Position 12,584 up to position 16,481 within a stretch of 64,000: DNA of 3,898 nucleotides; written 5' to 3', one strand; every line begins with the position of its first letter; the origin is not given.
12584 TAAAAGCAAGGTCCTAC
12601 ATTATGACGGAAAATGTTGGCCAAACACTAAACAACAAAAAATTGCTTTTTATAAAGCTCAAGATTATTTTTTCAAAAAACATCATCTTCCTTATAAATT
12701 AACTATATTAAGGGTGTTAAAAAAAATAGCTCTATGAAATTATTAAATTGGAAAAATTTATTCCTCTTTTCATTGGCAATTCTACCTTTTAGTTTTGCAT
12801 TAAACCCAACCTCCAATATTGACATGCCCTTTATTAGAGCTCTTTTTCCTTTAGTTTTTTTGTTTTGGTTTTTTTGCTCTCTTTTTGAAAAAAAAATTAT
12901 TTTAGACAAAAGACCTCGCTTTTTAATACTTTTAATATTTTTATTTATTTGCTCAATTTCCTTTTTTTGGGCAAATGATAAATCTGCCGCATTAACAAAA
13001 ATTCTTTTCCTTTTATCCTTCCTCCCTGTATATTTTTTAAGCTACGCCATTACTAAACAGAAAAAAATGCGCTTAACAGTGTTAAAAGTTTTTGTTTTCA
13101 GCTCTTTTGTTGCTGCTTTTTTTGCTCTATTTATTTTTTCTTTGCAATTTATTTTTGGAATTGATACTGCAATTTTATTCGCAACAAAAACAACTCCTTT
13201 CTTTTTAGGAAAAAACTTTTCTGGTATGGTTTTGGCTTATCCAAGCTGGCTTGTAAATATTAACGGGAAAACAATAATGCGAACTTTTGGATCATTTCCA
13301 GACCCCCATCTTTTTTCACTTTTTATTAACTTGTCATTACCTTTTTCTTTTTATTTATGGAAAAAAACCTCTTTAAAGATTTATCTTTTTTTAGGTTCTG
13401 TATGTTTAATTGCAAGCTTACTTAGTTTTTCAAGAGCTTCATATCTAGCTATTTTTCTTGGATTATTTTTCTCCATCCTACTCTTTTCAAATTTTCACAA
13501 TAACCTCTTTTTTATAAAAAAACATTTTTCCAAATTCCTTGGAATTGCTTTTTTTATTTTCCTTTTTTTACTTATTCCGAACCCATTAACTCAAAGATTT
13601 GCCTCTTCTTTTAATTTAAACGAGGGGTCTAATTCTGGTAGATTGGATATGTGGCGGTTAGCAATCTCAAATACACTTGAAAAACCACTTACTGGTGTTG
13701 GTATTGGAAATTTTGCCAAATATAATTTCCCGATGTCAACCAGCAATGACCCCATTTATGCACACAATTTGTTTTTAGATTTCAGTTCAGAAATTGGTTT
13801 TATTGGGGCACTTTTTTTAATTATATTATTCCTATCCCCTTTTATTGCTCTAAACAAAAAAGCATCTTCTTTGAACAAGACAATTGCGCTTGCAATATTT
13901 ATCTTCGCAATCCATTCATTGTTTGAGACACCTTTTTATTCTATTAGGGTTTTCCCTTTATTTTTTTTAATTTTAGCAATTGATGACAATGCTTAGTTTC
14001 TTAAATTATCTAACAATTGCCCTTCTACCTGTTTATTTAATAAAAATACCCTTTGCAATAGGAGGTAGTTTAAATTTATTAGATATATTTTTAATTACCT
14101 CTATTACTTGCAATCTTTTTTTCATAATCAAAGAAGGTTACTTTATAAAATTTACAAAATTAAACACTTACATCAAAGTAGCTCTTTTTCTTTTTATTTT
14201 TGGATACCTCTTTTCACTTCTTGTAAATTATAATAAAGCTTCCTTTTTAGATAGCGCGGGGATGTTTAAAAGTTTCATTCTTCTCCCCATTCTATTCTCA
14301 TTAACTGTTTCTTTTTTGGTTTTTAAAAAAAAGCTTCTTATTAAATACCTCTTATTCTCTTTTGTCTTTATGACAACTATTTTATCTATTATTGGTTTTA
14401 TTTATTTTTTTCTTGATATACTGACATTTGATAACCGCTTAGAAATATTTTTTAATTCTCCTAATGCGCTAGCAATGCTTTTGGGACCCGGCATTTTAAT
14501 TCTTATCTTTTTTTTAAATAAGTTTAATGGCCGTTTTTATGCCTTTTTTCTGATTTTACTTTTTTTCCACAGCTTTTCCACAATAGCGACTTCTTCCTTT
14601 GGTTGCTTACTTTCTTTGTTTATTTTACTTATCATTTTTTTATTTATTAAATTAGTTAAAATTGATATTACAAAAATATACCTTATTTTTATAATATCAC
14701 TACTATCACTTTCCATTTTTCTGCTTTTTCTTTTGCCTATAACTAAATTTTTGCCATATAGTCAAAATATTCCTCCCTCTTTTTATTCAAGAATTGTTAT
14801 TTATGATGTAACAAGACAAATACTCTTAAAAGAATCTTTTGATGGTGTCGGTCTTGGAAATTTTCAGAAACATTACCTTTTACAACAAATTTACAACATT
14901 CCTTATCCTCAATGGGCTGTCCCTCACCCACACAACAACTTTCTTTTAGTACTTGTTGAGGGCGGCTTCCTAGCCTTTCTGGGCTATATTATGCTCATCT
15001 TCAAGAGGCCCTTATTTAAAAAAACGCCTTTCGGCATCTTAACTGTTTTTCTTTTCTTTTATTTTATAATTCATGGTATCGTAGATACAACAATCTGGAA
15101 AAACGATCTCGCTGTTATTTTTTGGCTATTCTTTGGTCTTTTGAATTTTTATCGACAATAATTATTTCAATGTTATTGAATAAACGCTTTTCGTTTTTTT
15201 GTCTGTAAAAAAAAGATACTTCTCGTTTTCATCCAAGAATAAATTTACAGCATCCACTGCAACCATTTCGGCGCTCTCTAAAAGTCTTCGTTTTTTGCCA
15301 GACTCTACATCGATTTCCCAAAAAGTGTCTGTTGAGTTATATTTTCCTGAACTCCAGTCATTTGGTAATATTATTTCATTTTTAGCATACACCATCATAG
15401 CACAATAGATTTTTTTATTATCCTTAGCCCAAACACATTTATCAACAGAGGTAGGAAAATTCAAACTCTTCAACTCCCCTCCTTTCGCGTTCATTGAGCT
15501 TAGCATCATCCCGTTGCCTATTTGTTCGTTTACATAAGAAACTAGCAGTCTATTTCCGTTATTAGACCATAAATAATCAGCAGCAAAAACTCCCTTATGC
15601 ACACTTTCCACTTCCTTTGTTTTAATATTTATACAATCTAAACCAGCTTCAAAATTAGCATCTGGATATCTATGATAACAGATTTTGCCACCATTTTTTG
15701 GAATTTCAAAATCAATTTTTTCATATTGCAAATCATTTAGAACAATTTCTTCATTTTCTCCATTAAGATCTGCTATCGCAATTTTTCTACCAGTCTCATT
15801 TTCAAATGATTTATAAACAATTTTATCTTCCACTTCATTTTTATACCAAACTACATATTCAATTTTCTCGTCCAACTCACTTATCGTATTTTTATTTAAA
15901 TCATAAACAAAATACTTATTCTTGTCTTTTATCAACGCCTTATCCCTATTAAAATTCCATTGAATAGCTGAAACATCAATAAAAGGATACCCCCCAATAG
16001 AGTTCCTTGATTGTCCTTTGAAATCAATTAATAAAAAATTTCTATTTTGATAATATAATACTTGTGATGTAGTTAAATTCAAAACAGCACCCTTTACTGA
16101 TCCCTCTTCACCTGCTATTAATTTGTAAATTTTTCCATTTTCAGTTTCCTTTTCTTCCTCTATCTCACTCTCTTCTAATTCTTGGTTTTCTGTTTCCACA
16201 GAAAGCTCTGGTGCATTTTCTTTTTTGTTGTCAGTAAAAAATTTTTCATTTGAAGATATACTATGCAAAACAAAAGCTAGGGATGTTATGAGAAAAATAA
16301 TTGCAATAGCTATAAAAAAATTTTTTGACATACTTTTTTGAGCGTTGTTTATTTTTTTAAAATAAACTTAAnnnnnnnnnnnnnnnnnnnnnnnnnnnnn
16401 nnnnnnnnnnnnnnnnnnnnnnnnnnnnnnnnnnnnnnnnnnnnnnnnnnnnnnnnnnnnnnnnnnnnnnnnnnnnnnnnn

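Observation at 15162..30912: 15-kb minus-strand operon encoding a minimal monoderm-style type IV secretion/pilus-like apparatus with many unassignable partners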

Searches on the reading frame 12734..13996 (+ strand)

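Call 5: search_protein_families(library=pfam, proteins=[window:12734-13996:+], max_evalue=0.1)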
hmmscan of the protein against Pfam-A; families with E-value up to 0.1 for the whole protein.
window:12734-13996:+ (420 aa): 1 family
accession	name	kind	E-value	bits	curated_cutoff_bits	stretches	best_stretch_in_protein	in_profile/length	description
PF04932.20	Wzy_C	-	1.8e-18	67.2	31.7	1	223-363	5-149/149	O-Antigen ligase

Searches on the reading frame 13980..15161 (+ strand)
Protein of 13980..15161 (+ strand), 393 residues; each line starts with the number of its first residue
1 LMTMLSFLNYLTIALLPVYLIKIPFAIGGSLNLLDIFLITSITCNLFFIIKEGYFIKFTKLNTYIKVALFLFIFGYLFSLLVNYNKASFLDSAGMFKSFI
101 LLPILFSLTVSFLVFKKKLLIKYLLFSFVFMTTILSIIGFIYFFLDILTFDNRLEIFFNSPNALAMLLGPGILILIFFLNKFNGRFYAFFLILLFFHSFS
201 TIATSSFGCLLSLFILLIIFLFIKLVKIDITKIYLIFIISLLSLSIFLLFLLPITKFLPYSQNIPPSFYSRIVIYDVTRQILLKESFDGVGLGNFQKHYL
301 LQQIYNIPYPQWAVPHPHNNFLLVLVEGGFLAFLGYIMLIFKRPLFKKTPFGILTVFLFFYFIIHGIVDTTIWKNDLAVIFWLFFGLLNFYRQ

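Call 5: search_protein_families(library=pfam, proteins=[window:13980-15161:+], max_evalue=0.1)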
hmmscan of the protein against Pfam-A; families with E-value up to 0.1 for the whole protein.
window:13980-15161:+ (393 aa): 1 family
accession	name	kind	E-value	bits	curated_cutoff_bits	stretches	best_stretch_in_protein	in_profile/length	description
PF04932.20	Wzy_C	-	1.1e-10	42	31.7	1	193-337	2-149/149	O-Antigen ligase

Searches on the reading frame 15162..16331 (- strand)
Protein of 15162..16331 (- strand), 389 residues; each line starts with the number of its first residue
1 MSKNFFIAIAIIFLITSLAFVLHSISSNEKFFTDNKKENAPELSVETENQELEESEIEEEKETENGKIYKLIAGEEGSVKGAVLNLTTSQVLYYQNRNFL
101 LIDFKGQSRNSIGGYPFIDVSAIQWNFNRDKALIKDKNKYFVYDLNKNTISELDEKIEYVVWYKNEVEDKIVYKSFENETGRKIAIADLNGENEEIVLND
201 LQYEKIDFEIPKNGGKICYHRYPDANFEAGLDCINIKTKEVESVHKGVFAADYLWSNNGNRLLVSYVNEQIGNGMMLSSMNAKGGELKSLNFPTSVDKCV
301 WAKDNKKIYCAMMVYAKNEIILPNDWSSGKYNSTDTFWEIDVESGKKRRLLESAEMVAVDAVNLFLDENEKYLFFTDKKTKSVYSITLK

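Call 4: search_protein_families(library=pfam, proteins=[window:15162-16331:-], max_evalue=0.1)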
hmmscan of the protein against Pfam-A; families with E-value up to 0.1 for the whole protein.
window:15162-16331:- (389 aa): 1 family
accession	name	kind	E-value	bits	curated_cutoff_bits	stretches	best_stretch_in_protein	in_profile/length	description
PF23377.1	Beta-prop_IFT122_2nd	-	0.0065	16.4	27.4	0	122-174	164-216/255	IFT122 second beta-propeller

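Call 7: search_protein_families(library=ncbifam, proteins=[window:15162-16331:-], max_evalue=0.1)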
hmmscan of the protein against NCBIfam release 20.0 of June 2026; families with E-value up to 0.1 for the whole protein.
window:15162-16331:- (389 aa): 0 families

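Call 27: search_solved_structures(query=A2, max_evalue=1)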
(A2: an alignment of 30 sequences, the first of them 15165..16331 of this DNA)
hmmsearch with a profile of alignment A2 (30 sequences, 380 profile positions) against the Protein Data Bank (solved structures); distinct sequences matched with E-value up to 1: 34.
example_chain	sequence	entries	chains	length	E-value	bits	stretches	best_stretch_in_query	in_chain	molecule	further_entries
7mx5_A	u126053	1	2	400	1.4e-12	50.3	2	164-281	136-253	Tol-Pal system protein TolB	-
2w8b_A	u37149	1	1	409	5.8e-12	48.3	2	80-264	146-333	PROTEIN TOLB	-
1c5k_A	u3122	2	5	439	1.3e-11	47.2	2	80-264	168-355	PROTEIN (TOLB PROTEIN) | PROTEIN TOLB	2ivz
3iax_A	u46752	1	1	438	1.4e-11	47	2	80-259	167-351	Protein tolB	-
4jml_A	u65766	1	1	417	2e-11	46.5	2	90-265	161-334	Protein TolB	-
4r40_A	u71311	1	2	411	6.6e-11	44.8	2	117-272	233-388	Protein TolB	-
4pwz_A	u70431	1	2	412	6.6e-11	44.8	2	117-272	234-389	Protein TolB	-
6pnv_A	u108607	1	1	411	1.1e-10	44.1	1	80-261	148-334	Tol-Pal system protein TolB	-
1crz_A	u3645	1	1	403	1.7e-10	43.4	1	80-264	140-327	TOLB PROTEIN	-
2w8b_B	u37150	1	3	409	1.8e-10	43.3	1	80-264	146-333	PROTEIN TOLB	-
2hqs_A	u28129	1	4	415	1.9e-10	43.2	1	80-264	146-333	Protein tolB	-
7nst_E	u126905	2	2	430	3.8e-10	42.3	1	90-265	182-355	Tol-Pal system protein TolB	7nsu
4hxg_A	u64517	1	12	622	0.0012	20.9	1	145-203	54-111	Putative uncharacterized protein PH0594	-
4hxe_B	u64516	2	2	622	0.0012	20.9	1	145-203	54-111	Putative uncharacterized protein PH0594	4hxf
2gop_A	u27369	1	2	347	0.0015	20.5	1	129-196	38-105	Trilobed Protease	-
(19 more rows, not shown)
